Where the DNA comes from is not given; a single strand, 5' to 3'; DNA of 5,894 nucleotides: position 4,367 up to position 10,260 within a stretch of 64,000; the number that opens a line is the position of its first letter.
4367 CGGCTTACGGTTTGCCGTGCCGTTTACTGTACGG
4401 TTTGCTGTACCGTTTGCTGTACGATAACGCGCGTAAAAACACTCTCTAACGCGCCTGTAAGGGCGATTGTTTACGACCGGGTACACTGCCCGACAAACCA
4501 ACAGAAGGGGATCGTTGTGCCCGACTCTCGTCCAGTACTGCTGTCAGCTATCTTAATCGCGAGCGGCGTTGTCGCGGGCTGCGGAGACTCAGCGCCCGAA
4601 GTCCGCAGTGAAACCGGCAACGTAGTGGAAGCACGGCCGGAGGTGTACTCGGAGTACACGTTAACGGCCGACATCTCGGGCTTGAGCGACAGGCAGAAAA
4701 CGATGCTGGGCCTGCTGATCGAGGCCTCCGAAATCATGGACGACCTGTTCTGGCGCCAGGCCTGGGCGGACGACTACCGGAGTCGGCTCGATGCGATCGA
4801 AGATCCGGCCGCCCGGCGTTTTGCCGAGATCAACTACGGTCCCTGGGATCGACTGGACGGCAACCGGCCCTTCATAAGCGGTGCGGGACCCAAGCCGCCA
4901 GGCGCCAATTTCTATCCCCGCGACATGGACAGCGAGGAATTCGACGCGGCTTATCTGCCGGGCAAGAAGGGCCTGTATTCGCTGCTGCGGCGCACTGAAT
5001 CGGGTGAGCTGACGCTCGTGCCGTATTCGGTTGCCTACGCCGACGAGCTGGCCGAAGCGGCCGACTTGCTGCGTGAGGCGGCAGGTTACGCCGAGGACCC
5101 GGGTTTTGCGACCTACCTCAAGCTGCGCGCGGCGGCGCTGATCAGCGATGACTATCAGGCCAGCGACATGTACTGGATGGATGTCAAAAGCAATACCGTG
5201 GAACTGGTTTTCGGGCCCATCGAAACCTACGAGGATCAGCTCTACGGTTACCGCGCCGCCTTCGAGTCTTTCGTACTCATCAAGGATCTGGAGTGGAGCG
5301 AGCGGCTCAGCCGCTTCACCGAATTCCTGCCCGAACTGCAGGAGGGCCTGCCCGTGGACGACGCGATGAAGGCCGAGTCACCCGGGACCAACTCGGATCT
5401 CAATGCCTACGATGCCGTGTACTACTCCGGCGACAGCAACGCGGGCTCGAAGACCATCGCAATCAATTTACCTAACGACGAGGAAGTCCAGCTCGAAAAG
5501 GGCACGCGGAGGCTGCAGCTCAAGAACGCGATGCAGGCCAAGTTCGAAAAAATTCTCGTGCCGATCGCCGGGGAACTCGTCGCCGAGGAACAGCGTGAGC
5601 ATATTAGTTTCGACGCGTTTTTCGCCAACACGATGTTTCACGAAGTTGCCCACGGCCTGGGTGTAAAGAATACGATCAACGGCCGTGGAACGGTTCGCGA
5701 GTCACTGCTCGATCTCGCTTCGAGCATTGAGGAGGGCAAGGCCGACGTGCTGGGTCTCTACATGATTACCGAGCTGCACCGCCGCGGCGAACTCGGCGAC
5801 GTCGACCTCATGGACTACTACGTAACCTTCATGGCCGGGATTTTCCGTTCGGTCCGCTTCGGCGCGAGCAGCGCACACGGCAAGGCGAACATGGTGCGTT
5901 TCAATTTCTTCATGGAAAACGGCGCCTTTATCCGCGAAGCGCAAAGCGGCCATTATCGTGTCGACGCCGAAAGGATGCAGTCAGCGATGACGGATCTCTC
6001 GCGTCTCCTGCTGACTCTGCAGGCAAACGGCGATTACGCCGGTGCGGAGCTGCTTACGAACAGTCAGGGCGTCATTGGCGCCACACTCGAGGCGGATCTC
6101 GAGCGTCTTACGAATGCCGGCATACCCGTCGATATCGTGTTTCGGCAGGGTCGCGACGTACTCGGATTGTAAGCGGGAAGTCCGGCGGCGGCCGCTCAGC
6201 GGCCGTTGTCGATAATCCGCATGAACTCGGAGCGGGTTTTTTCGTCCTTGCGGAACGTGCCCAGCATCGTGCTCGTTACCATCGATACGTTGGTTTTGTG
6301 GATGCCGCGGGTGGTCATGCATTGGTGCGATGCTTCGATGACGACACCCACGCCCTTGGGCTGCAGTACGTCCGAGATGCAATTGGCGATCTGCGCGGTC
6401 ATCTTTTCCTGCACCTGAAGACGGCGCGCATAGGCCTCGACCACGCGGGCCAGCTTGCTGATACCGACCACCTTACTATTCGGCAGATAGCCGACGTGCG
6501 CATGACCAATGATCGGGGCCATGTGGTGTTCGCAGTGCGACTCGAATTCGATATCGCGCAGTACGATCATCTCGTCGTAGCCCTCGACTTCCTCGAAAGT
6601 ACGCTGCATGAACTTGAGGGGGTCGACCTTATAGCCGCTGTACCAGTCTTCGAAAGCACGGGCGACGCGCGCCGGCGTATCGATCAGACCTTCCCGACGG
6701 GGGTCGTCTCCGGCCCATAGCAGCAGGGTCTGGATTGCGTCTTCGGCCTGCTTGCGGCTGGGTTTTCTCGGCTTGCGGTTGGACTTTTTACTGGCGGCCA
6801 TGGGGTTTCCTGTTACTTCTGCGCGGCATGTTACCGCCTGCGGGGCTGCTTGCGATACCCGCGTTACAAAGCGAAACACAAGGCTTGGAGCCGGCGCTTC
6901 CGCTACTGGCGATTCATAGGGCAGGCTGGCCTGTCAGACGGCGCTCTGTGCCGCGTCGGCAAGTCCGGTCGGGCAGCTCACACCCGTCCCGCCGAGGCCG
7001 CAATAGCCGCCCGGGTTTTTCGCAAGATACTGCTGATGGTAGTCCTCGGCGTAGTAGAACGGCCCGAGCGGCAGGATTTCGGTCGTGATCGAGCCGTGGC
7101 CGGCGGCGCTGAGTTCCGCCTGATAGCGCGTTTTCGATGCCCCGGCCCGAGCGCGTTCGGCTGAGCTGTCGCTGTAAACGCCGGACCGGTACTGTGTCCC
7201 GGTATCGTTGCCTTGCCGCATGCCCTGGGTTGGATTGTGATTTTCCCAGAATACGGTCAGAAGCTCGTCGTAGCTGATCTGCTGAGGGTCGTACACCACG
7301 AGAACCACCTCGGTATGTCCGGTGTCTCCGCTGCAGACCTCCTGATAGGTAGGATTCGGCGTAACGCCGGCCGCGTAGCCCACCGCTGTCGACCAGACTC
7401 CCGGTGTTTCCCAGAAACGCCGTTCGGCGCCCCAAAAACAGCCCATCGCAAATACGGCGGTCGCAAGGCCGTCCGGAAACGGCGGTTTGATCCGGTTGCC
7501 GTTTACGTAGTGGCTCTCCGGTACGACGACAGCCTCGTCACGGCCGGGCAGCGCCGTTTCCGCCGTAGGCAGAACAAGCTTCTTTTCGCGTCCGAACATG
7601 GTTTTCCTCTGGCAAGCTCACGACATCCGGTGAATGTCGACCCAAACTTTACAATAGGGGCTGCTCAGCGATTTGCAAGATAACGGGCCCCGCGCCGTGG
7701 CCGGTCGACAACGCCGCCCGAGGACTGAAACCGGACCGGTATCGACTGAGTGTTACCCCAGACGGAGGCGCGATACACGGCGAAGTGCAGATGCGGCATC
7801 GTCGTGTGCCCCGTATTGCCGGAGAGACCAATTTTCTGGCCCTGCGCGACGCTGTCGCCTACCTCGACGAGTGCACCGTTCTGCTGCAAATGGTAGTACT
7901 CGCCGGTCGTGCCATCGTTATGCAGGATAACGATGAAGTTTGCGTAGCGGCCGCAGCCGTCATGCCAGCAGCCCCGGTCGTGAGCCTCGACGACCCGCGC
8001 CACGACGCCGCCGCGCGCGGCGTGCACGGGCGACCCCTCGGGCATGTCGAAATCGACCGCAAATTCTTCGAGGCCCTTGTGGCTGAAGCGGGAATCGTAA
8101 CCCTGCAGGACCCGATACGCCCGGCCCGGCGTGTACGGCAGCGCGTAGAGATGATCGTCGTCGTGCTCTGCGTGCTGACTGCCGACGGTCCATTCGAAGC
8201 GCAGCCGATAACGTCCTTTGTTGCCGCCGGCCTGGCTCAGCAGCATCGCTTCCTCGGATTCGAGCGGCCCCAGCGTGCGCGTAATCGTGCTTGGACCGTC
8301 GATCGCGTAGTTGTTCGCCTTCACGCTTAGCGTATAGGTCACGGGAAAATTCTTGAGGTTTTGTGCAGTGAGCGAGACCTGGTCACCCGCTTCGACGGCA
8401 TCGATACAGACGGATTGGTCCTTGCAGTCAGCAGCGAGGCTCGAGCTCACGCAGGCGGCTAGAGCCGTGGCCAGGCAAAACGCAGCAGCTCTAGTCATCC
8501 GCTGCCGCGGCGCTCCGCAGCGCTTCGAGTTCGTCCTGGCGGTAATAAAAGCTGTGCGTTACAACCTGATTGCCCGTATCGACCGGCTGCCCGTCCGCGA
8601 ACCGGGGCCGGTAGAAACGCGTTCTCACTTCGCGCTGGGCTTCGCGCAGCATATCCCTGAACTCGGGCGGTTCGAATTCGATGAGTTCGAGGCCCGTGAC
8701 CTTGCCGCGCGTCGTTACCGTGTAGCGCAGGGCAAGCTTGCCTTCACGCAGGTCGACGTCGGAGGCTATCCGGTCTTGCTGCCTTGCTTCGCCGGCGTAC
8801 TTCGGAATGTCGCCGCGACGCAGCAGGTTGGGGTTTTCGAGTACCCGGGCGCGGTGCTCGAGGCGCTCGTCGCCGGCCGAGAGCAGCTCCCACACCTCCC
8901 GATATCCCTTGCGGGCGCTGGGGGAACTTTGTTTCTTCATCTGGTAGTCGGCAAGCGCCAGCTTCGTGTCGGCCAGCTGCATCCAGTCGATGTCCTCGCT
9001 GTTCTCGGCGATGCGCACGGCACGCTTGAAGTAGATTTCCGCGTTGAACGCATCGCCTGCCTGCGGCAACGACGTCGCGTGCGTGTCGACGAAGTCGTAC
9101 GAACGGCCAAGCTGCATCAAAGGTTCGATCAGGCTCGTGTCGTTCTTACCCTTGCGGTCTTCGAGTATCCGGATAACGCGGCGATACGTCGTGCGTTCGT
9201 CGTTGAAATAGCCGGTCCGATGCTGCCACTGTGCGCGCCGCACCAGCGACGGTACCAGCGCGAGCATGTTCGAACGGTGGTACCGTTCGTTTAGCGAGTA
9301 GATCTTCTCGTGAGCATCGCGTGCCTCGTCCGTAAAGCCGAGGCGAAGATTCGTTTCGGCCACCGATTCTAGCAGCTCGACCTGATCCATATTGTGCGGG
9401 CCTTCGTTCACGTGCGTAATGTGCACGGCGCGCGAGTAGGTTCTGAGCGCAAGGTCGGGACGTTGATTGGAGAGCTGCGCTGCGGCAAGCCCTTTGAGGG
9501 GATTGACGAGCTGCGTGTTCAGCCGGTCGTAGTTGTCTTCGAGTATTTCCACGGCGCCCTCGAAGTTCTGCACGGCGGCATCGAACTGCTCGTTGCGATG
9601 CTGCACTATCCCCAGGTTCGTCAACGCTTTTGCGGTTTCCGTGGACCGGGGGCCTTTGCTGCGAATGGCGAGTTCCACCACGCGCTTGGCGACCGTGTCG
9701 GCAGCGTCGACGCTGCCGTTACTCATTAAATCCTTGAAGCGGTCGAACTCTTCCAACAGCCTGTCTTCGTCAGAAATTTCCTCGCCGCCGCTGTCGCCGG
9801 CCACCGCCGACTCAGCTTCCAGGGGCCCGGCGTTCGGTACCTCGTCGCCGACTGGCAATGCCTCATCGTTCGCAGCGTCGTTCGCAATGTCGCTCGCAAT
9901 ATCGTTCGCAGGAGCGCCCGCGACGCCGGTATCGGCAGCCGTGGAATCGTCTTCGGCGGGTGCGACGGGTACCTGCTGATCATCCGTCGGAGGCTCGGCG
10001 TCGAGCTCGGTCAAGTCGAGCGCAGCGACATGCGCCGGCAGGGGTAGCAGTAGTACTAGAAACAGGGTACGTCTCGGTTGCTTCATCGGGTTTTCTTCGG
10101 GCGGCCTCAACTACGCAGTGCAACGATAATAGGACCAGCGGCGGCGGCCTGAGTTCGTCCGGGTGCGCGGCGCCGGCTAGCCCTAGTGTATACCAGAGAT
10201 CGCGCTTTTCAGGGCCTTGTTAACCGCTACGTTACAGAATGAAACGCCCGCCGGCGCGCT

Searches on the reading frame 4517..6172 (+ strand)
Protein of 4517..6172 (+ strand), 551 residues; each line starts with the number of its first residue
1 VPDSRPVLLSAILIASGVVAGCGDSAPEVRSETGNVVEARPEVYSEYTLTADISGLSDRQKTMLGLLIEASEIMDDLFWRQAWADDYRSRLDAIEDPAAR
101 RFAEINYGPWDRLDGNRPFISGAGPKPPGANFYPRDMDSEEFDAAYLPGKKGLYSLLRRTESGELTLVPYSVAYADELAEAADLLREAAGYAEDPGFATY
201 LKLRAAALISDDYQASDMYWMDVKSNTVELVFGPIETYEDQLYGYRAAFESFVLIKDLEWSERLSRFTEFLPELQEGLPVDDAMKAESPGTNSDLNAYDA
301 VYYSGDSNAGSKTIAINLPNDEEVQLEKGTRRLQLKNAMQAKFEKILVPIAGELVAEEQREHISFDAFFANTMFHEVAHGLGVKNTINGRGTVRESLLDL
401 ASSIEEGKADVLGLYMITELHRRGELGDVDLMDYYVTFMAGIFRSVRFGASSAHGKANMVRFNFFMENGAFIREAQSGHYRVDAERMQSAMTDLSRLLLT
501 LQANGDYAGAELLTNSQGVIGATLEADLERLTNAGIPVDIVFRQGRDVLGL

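Call 88: search_protein_families(library=pfam, proteins=[window:4517-6172:+], max_evalue=0.00001)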
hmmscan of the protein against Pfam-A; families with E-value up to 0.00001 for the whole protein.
window:4517-6172:+ (551 aa): 1 family
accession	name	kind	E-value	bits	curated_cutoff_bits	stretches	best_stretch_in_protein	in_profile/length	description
PF03571.21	Peptidase_M49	-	2.6e-16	59.6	21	1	173-382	100-306/548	Peptidase family M49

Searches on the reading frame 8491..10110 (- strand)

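Call 88: search_protein_families(library=pfam, proteins=[window:8491-10110:-], max_evalue=0.00001)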
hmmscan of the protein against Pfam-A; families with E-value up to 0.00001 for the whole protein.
window:8491-10110:- (539 aa): 2 families
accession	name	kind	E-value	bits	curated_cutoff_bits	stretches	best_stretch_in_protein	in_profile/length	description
PF13424.12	TPR_12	-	2.5e-20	72.9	30.1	1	129-191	14-76/77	Tetratricopeptide repeat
PF00515.34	TPR_1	-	1.4e-07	31.4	27.8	0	160-193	1-34/34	Tetratricopeptide repeat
